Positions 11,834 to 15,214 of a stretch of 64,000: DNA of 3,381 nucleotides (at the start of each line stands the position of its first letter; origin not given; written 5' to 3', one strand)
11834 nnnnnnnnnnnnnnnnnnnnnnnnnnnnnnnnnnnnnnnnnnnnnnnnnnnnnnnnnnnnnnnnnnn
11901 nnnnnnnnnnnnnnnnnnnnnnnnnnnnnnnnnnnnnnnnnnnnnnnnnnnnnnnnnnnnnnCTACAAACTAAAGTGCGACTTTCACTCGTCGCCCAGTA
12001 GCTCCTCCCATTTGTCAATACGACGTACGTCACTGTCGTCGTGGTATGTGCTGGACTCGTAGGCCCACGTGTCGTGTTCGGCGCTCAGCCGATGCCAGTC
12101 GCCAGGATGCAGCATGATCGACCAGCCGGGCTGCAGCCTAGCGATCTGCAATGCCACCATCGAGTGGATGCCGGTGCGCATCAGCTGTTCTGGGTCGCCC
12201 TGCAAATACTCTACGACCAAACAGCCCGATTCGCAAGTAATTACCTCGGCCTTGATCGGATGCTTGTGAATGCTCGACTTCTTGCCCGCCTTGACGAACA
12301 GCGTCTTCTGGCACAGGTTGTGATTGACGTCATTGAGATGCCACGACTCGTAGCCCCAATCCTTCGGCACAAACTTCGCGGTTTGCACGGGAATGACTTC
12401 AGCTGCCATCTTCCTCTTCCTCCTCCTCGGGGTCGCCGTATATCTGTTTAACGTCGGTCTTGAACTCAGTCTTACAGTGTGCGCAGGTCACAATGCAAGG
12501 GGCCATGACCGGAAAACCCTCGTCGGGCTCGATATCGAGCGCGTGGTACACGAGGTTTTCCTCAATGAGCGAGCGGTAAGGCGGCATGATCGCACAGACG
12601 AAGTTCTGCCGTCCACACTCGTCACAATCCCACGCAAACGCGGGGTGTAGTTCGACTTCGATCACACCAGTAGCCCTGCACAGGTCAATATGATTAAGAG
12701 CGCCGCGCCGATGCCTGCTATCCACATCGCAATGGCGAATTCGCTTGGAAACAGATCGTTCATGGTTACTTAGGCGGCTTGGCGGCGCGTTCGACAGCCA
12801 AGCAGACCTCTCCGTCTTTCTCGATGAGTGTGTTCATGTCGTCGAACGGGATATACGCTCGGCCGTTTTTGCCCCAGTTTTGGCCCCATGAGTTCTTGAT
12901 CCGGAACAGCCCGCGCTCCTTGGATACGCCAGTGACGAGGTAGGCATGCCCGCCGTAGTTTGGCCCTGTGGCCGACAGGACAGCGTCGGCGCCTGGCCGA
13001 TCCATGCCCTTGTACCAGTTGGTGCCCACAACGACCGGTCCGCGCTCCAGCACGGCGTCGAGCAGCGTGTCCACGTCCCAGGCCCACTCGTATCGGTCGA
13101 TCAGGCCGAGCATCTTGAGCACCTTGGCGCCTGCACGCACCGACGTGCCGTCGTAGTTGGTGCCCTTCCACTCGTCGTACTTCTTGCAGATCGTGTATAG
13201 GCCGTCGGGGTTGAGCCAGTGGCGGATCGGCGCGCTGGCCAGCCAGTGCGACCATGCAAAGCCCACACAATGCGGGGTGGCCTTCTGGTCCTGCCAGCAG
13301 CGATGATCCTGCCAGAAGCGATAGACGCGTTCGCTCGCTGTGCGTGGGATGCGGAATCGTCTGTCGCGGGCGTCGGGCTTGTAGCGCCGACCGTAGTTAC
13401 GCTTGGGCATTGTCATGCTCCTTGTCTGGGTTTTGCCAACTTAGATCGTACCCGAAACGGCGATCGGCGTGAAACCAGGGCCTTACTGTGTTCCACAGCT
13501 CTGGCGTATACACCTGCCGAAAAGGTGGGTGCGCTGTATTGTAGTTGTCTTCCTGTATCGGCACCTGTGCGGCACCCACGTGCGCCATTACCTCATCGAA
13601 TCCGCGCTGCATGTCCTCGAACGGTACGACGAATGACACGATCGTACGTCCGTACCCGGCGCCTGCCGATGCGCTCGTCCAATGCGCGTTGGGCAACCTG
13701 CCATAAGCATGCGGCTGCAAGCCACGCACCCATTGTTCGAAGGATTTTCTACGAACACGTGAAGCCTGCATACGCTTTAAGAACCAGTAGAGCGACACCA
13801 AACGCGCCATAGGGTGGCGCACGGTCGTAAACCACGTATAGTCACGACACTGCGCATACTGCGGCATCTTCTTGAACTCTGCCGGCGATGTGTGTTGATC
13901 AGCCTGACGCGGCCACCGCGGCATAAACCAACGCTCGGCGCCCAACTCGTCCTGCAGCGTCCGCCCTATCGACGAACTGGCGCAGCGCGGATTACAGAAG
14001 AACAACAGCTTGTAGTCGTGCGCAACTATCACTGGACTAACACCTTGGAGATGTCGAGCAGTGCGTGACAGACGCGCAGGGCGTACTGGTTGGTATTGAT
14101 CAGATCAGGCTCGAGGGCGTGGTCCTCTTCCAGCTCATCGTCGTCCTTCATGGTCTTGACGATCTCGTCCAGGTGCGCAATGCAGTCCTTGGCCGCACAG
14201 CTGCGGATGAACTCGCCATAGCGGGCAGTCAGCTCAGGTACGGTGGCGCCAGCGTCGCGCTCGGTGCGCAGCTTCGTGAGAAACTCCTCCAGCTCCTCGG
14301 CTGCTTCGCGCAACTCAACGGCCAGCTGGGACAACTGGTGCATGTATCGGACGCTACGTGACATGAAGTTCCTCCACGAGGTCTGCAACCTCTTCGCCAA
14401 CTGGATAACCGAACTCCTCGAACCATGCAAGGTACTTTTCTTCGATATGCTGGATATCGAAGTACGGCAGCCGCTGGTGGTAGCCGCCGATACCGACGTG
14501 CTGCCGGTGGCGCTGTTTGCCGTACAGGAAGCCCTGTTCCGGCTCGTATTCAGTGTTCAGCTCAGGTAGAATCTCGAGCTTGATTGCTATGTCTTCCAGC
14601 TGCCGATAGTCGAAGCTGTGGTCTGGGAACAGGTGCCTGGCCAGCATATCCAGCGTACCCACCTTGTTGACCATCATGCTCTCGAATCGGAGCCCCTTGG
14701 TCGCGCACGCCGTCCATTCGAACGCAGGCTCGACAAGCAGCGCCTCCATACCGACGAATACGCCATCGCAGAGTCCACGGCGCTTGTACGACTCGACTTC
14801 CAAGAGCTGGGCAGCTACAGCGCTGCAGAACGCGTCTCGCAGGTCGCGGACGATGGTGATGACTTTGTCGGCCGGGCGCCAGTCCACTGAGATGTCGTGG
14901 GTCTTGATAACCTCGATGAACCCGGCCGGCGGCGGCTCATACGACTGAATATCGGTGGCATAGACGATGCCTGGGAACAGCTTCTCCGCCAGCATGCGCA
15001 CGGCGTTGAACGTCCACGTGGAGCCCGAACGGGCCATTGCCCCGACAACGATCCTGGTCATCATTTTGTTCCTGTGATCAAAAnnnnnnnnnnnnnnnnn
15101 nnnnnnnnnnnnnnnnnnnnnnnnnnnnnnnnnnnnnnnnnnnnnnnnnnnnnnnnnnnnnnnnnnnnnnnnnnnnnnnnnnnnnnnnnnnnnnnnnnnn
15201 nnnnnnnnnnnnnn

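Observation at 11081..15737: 6-deoxyhexose (rhamnose/fucose) handling genes beside the sulfation/GT island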

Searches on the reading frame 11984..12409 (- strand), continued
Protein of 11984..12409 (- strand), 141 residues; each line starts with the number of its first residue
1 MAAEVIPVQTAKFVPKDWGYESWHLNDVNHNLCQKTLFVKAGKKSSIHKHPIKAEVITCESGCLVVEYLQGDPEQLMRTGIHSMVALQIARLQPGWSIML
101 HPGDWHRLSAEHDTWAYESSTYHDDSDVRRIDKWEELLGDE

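Call 81: get_annotated_region(hit=H24, flank=6000)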
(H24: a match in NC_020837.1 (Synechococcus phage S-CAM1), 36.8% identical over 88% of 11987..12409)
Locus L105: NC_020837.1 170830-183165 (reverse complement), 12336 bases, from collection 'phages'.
description: Synechococcus phage S-CAM1 genomic sequence.
organism: Synechococcus phage S-CAM1 (NCBI taxid 754037)
taxonomy: Viruses; Duplodnaviria; Heunggongvirae; Uroviricota; Caudoviricetes; Kyanoviridae; Anaposvirus; Anaposvirus socalone
host: Synechococcus sp. WH7803; source: Southern California coast, Pacific Ocean; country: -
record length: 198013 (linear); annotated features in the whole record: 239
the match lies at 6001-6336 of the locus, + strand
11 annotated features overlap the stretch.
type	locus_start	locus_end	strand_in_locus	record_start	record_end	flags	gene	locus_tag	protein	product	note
CDS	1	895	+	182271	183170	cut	-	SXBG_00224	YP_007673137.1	hypothetical protein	-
CDS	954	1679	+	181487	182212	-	-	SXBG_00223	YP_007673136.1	hypothetical protein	-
CDS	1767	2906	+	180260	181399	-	-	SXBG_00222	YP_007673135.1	hypothetical protein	-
CDS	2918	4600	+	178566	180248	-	-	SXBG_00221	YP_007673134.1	Nol-like carbamoyltransferase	-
CDS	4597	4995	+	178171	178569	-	-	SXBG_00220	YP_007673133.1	bifunctional heptose 7-phosphate kinase/heptose 1-phosphate adenyltransferase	-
CDS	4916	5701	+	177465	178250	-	-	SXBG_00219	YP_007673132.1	hypothetical protein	-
CDS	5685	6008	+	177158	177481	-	-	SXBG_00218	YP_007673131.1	phosphoheptose isomerase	-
CDS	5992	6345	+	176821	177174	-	-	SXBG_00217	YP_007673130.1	cysteine dioxygenase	-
CDS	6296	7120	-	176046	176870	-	-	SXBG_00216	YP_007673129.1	nucleotide-sugar epimerase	-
CDS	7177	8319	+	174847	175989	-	-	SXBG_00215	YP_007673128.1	tail fiber protein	-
CDS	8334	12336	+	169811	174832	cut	-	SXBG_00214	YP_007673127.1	virion structural protein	-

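Call 83: get_annotated_region(hit=H33, flank=6000)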
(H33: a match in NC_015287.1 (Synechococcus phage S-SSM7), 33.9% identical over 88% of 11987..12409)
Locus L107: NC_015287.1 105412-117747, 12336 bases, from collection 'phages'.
description: Synechococcus phage S-SSM7, complete genome.
organism: Synechococcus phage S-SSM7 (NCBI taxid 445686)
taxonomy: Viruses; Duplodnaviria; Heunggongvirae; Uroviricota; Caudoviricetes; Kyanoviridae; Lipsvirus; Lipsvirus ssm7
host: Synechococcus sp. WH8109; source: Sargasso Sea; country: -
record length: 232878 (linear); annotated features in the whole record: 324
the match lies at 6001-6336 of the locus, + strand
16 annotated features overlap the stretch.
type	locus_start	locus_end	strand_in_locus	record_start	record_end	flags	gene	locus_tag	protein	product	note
CDS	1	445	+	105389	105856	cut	-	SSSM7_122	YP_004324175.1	2OG-Fe(II) oxygenase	T4-LIKE GC: 1342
CDS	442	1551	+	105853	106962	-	nol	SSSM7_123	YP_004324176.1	Nol-like carbamoyltransferase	T4-LIKE GC: 1343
CDS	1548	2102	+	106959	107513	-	denV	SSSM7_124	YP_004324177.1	DNA endonuclease V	T4-LIKE GC: 100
CDS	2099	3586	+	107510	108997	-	-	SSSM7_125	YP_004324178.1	tryptophan halogenase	T4-LIKE GC: 212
CDS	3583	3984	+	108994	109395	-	-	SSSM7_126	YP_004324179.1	bifunctional heptose 7-phosphate kinase/heptose 1-phosphate adenyltransferase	T4-LIKE GC: 304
CDS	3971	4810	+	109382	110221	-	-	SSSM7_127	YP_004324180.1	putative carbohydrate kinase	T4-LIKE GC: 305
CDS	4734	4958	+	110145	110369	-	-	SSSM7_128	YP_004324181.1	hypothetical protein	T4-LIKE GC: 328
CDS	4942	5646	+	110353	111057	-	-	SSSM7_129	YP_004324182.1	hypothetical protein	T4-LIKE GC: 183; contains PF05175 domain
CDS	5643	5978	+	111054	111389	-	-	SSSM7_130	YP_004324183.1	phosphoheptose isomerase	T4-LIKE GC: 306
CDS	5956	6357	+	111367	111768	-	-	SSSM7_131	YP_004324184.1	cysteine dioxygenase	T4-LIKE GC: 307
CDS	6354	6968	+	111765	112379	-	-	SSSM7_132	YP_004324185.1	2OG-Fe(II) oxygenase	T4-LIKE GC: 1344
CDS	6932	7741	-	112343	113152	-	-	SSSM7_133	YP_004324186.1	nucleotide-sugar epimerase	T4-LIKE GC: 308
CDS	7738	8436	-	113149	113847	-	-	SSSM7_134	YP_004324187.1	minor coat protein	T4-LIKE GC: 1347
CDS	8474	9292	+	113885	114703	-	gp13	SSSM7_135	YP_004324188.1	head-tail adaptor Ad2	T4-LIKE GC: 116; similar to Synechococcus phage S-SM1 protein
CDS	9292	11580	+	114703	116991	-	gp14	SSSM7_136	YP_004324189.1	head closure Hc2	T4-LIKE GC: 117; similar to Synechococcus phage S-SM1 protein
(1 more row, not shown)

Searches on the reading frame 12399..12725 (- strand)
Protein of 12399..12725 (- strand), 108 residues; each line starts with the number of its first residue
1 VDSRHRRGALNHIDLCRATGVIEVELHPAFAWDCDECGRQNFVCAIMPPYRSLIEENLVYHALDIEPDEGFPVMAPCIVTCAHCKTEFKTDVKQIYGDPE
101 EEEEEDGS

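Call 4: search_protein_families(library=pfam, proteins=[window:12399-12725:-], max_evalue=0.01)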
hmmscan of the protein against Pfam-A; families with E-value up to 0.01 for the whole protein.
window:12399-12725:- (108 aa): 0 families

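Call 6: search_protein_families(library=ncbifam, proteins=[window:12399-12725:-], max_evalue=0.01)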
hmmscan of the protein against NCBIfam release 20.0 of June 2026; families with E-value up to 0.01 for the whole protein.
window:12399-12725:- (108 aa): 0 families

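Call 7: search_protein_families(library=phrogs, proteins=[window:12399-12725:-], max_evalue=0.01)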
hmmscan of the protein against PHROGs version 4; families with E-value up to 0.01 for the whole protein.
window:12399-12725:- (108 aa): 0 families

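Call 61: search_protein_families(library=pfam, proteins=[window:12399-12665:-], max_evalue=1)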
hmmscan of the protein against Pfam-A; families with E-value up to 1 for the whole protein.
window:12399-12665:- (88 aa): 5 families
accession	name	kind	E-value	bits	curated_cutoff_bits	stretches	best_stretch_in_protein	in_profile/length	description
PF15793.11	SHLD2_C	-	0.18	11.6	27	1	60-77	41-58/166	Shieldin complex subunit 2, C-terminal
PF00641.23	Zn_ribbon_RanBP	-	0.18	11.5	27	1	12-22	5-15/30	Zn-finger in Ran binding protein and others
PF22289.1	DmmA-like_C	-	0.19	12.2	27.4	0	59-70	2-13/44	Dimethylamine monooxygenase subunit DmmA-like, C-terminal domain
PF14353.12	CpXC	-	0.2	12.1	25.4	1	59-82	38-61/121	CpXC protein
PF24485.1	zf-C2H2_DHX34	-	0.95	10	27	0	12-20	2-10/25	DHX34-like, C2H2-type zinc finger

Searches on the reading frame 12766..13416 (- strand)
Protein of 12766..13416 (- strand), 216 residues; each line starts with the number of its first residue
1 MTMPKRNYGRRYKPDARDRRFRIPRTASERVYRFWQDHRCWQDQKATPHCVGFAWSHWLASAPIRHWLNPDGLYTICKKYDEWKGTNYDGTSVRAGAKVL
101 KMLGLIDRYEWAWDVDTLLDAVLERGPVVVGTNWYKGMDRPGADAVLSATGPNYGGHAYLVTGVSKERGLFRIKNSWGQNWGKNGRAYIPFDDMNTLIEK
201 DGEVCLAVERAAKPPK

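Call 4: search_protein_families(library=pfam, proteins=[window:12766-13416:-], max_evalue=0.01)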
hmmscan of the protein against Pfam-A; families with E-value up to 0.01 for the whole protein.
window:12766-13416:- (216 aa): 1 family
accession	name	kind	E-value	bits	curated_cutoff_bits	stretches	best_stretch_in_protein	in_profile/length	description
PF00112.29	Peptidase_C1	-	1.6e-05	25.5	20.7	1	114-189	123-202/220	Papain family cysteine protease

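Call 6: search_protein_families(library=ncbifam, proteins=[window:12766-13416:-], max_evalue=0.01)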
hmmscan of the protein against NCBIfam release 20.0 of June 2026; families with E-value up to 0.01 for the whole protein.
window:12766-13416:- (216 aa): 0 families

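Call 7: search_protein_families(library=phrogs, proteins=[window:12766-13416:-], max_evalue=0.01)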
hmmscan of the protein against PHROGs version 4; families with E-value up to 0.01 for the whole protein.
window:12766-13416:- (216 aa): 1 family
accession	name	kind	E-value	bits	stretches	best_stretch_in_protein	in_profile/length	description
phrog_16701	-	other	3.9e-52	178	1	6-210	3-232/234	peptidase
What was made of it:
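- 12766..13416 (-): Papain-like (C1) peptidase lying between the aldolase and the cupin (context). It is the best-conserved gene of the region. Pfam Peptidase_C1 1.6e-5. phrog_16701 3.9e-52 (calls 4, 7).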

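Call 38: find_related_loci(query=A2, collection=metagenome_contigs, flank=10000)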
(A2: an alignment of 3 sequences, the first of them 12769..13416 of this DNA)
Query A2 (216 aa) in metagenome_contigs; peptide patterns used: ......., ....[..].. (x = any residue, [..] = any of these).
293 stretches matched a pattern; 1 encode a relative of the query (tblastn E <= 1e-3); 1 distinct loci.
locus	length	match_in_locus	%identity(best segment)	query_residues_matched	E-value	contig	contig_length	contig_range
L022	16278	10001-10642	63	3-216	2e-96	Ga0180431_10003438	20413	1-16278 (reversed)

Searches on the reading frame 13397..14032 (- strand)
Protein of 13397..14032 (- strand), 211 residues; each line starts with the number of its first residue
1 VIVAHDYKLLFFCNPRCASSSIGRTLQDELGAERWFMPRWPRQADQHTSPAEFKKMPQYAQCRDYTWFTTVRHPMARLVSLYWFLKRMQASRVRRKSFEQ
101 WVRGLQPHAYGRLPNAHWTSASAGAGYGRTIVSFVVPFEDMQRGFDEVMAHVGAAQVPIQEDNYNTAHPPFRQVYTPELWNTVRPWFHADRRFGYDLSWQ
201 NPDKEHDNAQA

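Call 4: search_protein_families(library=pfam, proteins=[window:13397-14032:-], max_evalue=0.01)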
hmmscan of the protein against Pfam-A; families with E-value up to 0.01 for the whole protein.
window:13397-14032:- (211 aa): 1 family
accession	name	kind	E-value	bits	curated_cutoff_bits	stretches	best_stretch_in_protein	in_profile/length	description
PF03567.20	Sulfotransfer_2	-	3.7e-10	40.8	22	1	1-159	3-201/252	Sulfotransferase family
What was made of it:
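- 13397..14032 (-): Sulfotransferase lying between the aldolase and the cupin (context). Pfam Sulfotransfer_2 3.7e-10 (call 4).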

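Call 6: search_protein_families(library=ncbifam, proteins=[window:13397-14032:-], max_evalue=0.01)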
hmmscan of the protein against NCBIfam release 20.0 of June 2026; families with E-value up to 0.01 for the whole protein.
window:13397-14032:- (211 aa): 0 families

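Call 7: search_protein_families(library=phrogs, proteins=[window:13397-14032:-], max_evalue=0.01)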
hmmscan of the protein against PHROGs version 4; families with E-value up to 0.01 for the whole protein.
window:13397-14032:- (211 aa): 1 family
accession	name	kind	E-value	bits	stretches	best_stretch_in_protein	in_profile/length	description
phrog_3347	-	moron, auxiliary metabolic gene and host takeover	2.2e-05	25.5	1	4-194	6-214/219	Galactose-3-O-sulfotransferase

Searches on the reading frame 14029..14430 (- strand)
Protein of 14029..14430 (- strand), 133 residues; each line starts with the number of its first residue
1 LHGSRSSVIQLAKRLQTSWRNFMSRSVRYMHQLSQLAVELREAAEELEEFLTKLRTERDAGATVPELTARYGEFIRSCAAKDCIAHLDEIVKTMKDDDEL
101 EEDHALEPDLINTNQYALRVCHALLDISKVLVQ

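Call 4: search_protein_families(library=pfam, proteins=[window:14029-14430:-], max_evalue=0.01)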
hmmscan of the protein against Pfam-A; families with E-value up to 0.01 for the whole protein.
window:14029-14430:- (133 aa): 0 families

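Call 6: search_protein_families(library=ncbifam, proteins=[window:14029-14430:-], max_evalue=0.01)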
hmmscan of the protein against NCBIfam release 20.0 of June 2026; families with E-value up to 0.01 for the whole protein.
window:14029-14430:- (133 aa): 0 families

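Call 7: search_protein_families(library=phrogs, proteins=[window:14029-14430:-], max_evalue=0.01)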
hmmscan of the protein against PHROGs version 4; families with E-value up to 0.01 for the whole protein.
window:14029-14430:- (133 aa): 0 families

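Call 61: search_protein_families(library=pfam, proteins=[window:14029-14364:-], max_evalue=1)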
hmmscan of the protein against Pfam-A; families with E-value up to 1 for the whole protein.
window:14029-14364:- (111 aa): 3 families
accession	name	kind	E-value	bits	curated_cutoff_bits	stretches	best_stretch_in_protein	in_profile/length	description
PF06259.18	Abhydrolase_8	-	0.0097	16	20.5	1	19-69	88-138/178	Alpha/beta hydrolase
PF21692.3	Talin_R4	-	0.026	15.3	27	0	63-109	46-92/126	Talin, R4 domain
PF00823.25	PPE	-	0.15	12.5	26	1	10-53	29-72/165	PPE family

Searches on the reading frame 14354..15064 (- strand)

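Call 4: search_protein_families(library=pfam, proteins=[window:14354-15064:-], max_evalue=0.01)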
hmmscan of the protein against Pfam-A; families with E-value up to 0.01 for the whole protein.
window:14354-15064:- (236 aa): 0 families

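Call 6: search_protein_families(library=ncbifam, proteins=[window:14354-15064:-], max_evalue=0.01)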
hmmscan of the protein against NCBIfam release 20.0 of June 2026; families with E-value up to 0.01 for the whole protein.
window:14354-15064:- (236 aa): 0 families

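Call 7: search_protein_families(library=phrogs, proteins=[window:14354-15064:-], max_evalue=0.01)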
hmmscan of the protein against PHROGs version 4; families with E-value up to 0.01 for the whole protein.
window:14354-15064:- (236 aa): 0 families

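Call 61: search_protein_families(library=pfam, proteins=[window:14354-15064:-], max_evalue=1)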
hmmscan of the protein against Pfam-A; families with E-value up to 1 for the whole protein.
window:14354-15064:- (236 aa): 2 families
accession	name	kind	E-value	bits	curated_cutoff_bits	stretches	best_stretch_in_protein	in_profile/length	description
PF00685.33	Sulfotransfer_1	-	0.038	13.8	22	0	62-84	87-109/255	Sulfotransferase domain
PF12843.12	QSregVF_b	-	0.05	13.9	22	1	205-224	24-43/66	Putative quorum-sensing-regulated virulence factor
